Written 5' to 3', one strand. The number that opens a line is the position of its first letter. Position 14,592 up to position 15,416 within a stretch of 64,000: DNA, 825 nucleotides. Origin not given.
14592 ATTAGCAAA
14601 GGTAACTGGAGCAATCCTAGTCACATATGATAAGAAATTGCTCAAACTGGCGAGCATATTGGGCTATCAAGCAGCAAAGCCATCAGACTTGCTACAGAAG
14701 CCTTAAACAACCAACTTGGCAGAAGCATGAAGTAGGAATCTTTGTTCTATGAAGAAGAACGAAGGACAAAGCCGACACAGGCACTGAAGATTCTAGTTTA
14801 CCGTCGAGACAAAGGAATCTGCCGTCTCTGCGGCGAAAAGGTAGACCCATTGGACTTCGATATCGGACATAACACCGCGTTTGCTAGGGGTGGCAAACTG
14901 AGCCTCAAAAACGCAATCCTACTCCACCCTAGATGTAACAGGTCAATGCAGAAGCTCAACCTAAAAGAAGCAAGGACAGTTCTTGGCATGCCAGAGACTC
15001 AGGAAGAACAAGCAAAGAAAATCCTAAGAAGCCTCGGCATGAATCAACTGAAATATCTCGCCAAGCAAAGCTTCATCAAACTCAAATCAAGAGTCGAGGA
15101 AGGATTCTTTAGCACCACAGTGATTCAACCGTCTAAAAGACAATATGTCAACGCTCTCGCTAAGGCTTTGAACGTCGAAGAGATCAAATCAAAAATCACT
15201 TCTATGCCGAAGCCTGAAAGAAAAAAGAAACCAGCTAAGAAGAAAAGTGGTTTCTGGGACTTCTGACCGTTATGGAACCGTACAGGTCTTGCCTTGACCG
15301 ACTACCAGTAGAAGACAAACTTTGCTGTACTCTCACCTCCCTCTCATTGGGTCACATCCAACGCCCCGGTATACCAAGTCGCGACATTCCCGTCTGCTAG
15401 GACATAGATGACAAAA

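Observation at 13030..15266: ATPase / PIN-like / HNH three-gene cassette: a Septu-like candidate antiviral system with an extra component, on an archaeal integrated element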

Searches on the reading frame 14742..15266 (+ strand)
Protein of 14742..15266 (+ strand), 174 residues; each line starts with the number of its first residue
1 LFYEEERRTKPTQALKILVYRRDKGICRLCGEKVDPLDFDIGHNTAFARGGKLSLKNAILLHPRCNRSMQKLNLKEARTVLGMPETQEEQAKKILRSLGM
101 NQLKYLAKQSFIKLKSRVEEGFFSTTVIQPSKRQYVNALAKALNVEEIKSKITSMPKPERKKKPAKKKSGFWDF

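Call 3: search_protein_families(library=pfam, proteins=[window:14742-15266:+], max_evalue=1)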
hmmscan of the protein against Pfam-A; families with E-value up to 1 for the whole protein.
window:14742-15266:+ (174 aa): 1 family
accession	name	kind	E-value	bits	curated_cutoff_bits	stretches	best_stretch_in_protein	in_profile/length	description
PF01844.29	HNH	-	2e-05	25.1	21.4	1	27-68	1-43/47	HNH endonuclease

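Call 4: search_protein_families(library=padloc, proteins=[window:14742-15266:+], max_evalue=1)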
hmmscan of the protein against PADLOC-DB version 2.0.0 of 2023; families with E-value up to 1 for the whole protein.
window:14742-15266:+ (174 aa): 2 families
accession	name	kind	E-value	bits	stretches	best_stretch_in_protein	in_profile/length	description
PDLC03418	REase_II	-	7e-05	20.1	1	19-64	319-364/372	Type II restriction enzyme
PDLC03478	REase_II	-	0.0016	16.2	1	7-68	93-157/219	Type II restriction enzyme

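Call 5: search_protein_families(library=ncbifam, proteins=[window:14742-15266:+], max_evalue=1)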
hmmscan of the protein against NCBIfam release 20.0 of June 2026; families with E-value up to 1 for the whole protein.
window:14742-15266:+ (174 aa): 3 families
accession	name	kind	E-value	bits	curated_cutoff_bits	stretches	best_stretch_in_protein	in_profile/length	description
NF040563.1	guided_IscB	equivalog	1e-05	24.8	175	1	15-126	183-293/314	RNA-guided endonuclease IscB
TIGR00729.1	TIGR00729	equivalog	0.018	15.1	123.3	1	87-155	24-94/207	ribonuclease HII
NF006740.0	PRK09268.1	equivalog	0.1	11.5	539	1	60-129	160-226/431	acetyl-CoA C-acetyltransferase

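Call 38: find_homologous_proteins(query=window:14742-15266:+, max_evalue=0.001)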
Query window:14742-15266:+ (174 aa): 24 proteins with E <= 0.001 among 113 candidates.
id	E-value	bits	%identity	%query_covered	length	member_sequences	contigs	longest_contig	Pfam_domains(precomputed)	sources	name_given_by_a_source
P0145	1.9e-78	280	73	98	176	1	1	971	-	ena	-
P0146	1.6e-77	277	73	100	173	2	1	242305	-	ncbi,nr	ncbi:MAG: HNH endonuclease [Nitrososphaerota archaeon]|nr:HNH endonuclease [Nitrososphaerota archaeo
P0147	4.6e-76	272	69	100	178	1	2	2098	-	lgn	-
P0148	9.1e-76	271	78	90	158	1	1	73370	-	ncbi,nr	ncbi:MAG TPA: HNH endonuclease [Nitrososphaerales archaeon]|nr:HNH endonuclease [Nitrososphaerales a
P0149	4.1e-73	262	69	97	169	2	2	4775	-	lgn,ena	-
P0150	7.4e-70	252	66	99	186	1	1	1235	PF01844.30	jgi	jgi:hypothetical protein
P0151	2.0e-69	250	66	100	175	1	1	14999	PF01844.30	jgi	jgi:hypothetical protein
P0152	3.5e-58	214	100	61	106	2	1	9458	-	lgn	-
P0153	4.0e-57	211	58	100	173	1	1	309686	PF01844.30,PF14279.13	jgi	jgi:hypothetical protein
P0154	2.2e-56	208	59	91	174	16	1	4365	PF01844.30,PF02945.22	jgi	-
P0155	3.9e-56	207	57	99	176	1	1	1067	PF01844.30,PF14279.13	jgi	jgi:hypothetical protein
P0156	1.4e-55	205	57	91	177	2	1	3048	PF01844.30,PF14279.13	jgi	jgi:hypothetical protein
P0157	2.7e-55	205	60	89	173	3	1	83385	PF01844.30,PF14279.13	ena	-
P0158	8.7e-55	203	57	99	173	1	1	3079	PF01844.30,PF14279.13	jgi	jgi:hypothetical protein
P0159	1.2e-54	202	54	89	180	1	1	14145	PF01844.30,PF14279.13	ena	-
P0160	4.2e-54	201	58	96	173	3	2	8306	PF01844.30,PF14279.13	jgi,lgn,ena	jgi:sulfur relay (sulfurtransferase) DsrC/TusE family protein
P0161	5.7e-54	200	58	91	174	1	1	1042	PF01844.30,PF14279.13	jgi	jgi:hypothetical protein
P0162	2.2e-53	198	57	93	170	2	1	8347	PF01844.30,PF02945.22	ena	-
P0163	1.0e-52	196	56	90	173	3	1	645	PF01844.30,PF02945.22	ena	-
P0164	1.9e-52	195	56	100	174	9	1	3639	PF01844.30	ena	-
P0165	4.1e-52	194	55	89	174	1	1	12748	PF01844.30,PF14279.13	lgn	-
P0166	7.4e-52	193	54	89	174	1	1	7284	PF01844.30,PF14279.13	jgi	jgi:hypothetical protein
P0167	2.0e-49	185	57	87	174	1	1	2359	PF01844.30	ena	-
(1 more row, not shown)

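Call 40: find_encoding_contigs(protein=P0146, flank=5000, max_places=2)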
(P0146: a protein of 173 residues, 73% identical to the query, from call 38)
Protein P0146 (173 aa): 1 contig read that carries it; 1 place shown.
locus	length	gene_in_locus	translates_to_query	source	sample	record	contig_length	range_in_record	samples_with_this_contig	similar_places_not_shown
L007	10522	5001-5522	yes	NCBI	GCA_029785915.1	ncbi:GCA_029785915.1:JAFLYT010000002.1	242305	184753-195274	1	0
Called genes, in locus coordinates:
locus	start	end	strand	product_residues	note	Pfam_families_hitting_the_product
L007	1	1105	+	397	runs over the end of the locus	PF00108:Thiolase_N, PF02803:Thiolase_C, PF22691:Thiolase_C_1 (faint)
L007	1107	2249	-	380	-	PF02515:CoA_transf_3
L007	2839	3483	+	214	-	-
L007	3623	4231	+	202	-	PF17278:DUF5343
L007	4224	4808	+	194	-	PF18731:HEPN_Swt1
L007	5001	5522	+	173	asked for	-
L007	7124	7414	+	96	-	PF07045:DUF1330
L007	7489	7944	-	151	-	-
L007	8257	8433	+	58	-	-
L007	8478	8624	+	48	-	-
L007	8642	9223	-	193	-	PF00227:Proteasome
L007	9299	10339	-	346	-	PF01137:RTC, PF05189:RTC_insert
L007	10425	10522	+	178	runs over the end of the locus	PF01467:CTP_transf_like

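Call 41: find_encoding_contigs(protein=P0153, flank=5000, max_places=2)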
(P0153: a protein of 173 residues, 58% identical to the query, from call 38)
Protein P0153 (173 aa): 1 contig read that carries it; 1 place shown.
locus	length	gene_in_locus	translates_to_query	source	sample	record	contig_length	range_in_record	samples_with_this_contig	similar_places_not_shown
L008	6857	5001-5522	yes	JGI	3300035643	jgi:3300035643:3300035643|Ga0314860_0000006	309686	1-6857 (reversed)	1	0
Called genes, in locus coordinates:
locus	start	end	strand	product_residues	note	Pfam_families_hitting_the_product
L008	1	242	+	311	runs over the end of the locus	PF00589:Phage_integrase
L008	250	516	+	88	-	-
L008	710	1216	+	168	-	PF01105:EMP24_GP25L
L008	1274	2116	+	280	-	-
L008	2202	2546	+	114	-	-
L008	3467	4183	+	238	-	-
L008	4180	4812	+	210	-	-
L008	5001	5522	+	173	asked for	PF01844:HNH, PF14279:HNH_5 (weak)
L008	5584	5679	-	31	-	-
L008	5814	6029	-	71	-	-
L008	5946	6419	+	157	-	-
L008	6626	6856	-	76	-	?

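Call 42: find_encoding_contigs(protein=P0157, flank=5000, max_places=2)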
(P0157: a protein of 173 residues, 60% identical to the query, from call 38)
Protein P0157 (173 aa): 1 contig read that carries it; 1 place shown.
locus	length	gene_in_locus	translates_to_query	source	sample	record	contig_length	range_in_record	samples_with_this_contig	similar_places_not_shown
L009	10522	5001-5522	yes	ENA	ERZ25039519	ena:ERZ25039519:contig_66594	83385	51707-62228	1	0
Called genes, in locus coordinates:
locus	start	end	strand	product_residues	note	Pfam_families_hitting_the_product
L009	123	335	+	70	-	PF13380:CoA_binding_2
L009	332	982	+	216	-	PF13380:CoA_binding_2, PF13607:Succ_CoA_lig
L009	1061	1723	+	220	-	-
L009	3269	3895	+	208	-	PF00702:Hydrolase, PF08282:Hydrolase_3 (faint), PF12710:HAD, PF13419:HAD_2 (weak)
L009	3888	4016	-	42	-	-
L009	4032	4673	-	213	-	-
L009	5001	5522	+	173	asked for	PF01844:HNH (weak), PF14279:HNH_5 (faint)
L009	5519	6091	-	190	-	PF01850:PIN, PF13470:PIN_3 (weak)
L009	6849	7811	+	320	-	PF01658:Inos-1-P_synth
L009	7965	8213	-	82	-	-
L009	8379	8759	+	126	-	-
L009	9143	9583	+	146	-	PF00364:Biotin_lipoyl (faint), PF01597:GCV_H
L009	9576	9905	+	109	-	PF07992:Pyr_redox_2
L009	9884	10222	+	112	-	PF07992:Pyr_redox_2, PF00070:Pyr_redox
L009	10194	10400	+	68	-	PF07992:Pyr_redox_2 (weak)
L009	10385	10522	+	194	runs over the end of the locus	PF02852:Pyr_redox_dim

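Call 67: search_protein_families(library=phrogs, proteins=[window:14742-15266:+], max_evalue=0.01)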
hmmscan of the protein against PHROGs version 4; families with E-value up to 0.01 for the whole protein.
window:14742-15266:+ (174 aa): 14 families
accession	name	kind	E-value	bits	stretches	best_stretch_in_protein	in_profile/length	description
phrog_7785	-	DNA, RNA and nucleotide metabolism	2.3e-08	35.2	1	6-100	51-145/147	HNH endonuclease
phrog_338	-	DNA, RNA and nucleotide metabolism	4.7e-07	30.5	1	16-104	202-295/340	HNH endonuclease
phrog_5718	-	DNA, RNA and nucleotide metabolism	5.6e-07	29.9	1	8-129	112-232/394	HNH endonuclease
phrog_2118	-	DNA, RNA and nucleotide metabolism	1.7e-06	28.8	1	3-99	155-241/301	HNH endonuclease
phrog_1271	-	DNA, RNA and nucleotide metabolism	1.4e-05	25.6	1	17-93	259-341/361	HNH endonuclease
phrog_144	-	DNA, RNA and nucleotide metabolism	2.6e-05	24.9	1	7-93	67-152/175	HNH endonuclease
phrog_589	-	DNA, RNA and nucleotide metabolism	6.3e-05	23.8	1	7-79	74-148/179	HNH endonuclease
phrog_1035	-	DNA, RNA and nucleotide metabolism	0.00016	22.6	1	9-80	142-221/271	endonuclease VII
phrog_740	-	DNA, RNA and nucleotide metabolism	0.00066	19.7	1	5-70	19-85/332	HNH endonuclease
phrog_2214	-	DNA, RNA and nucleotide metabolism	0.00086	19.5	1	10-116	179-283/429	HNH endonuclease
phrog_6050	-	DNA, RNA and nucleotide metabolism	0.0026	17.6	1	6-75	294-364/402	HNH endonuclease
phrog_9645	-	DNA, RNA and nucleotide metabolism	0.0095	16.6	0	13-95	11-94/168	HNH endonuclease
phrog_333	-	DNA, RNA and nucleotide metabolism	0.0096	17.1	0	8-65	17-74/138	HNH endonuclease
phrog_8660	-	DNA, RNA and nucleotide metabolism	0.0099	17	0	13-76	113-183/196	HNH endonuclease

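Call 81: predict_structure(alignment_id=A6)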
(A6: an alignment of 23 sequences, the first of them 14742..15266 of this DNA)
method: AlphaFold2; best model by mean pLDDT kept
length: 174 residues; sequences in the alignment: 23
mean_pLDDT: 79.9   pTM: 0.58
mean pLDDT of the five models: 79.9, 78.0, 76.9, 75.8, 73.3
residues with pLDDT >= 90: 46; 70-90: 89; 50-70: 28; < 50: 11
segments of 3 or more residues with pLDDT < 50: 1-7
pLDDT, mean of each block of 10 residues (from residue 1): 49 89 92 92 65 83 87 81 82 91 89 78 75 92 89 78 60 45
secondary structure, 60 per line:
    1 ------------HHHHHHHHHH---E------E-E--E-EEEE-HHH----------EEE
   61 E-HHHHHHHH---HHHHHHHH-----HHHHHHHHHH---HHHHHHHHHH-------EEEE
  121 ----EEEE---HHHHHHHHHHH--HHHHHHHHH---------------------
elements in order: H13-22 E40-43 E58-61 H63-70 H74-81 H87-96 H100-109 E117-120 E125-128 H132-142 H145-153

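Call 96: search_protein_families(library=padloc, alignment_id=A6, max_evalue=0.01)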
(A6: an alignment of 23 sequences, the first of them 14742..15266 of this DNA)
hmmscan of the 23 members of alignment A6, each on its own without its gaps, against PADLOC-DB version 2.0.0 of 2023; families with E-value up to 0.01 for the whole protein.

A. member 1, window:14742-15266:+ (174 aa): 2 families
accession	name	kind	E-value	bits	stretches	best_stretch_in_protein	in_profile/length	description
PDLC03418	REase_II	-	7e-05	20.1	1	19-64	319-364/372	Type II restriction enzyme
PDLC03478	REase_II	-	0.0016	16.2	1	7-68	93-157/219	Type II restriction enzyme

B. families by the number of members that match (of 23 scanned): 11 families
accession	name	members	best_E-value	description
PDLC03418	REase_II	23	9.9e-08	Type II restriction enzyme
PDLC03478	REase_II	13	0.00014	Type II restriction enzyme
PDLC00740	Effector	8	0.0003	Endonuclease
PDLC02859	DpdF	7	5.4e-05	DpdF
PDLC03656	mREase_IV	6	9.2e-05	Type IV methyl-directed restriction enzyme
PDLC01999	SAVED1--SAVED_HNH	3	0.0011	-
PDLC03431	REase_II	3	0.004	Type II restriction enzyme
PDLC00313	PtuB1|PtuB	2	0.0085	Unknown function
PDLC00323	PtuB1|PtuB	1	0.001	Unknown function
PDLC03885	NsnC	1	0.0028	-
PDLC00339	PtuB1|PtuB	1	0.0036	Unknown function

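Call 105: find_related_loci(query=A6, collection=viral_contigs, flank=4000)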
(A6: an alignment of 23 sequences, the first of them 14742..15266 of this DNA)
Query A6 (174 aa) in viral_contigs; peptide patterns used: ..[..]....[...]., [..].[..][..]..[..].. (x = any residue, [..] = any of these).
44 stretches matched a pattern; 2 encode a relative of the query (tblastn E <= 1e-3); 2 distinct loci.
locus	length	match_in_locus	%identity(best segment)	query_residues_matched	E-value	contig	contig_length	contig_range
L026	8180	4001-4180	39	8-68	1e-5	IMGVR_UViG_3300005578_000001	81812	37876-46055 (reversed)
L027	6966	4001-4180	38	8-66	1e-5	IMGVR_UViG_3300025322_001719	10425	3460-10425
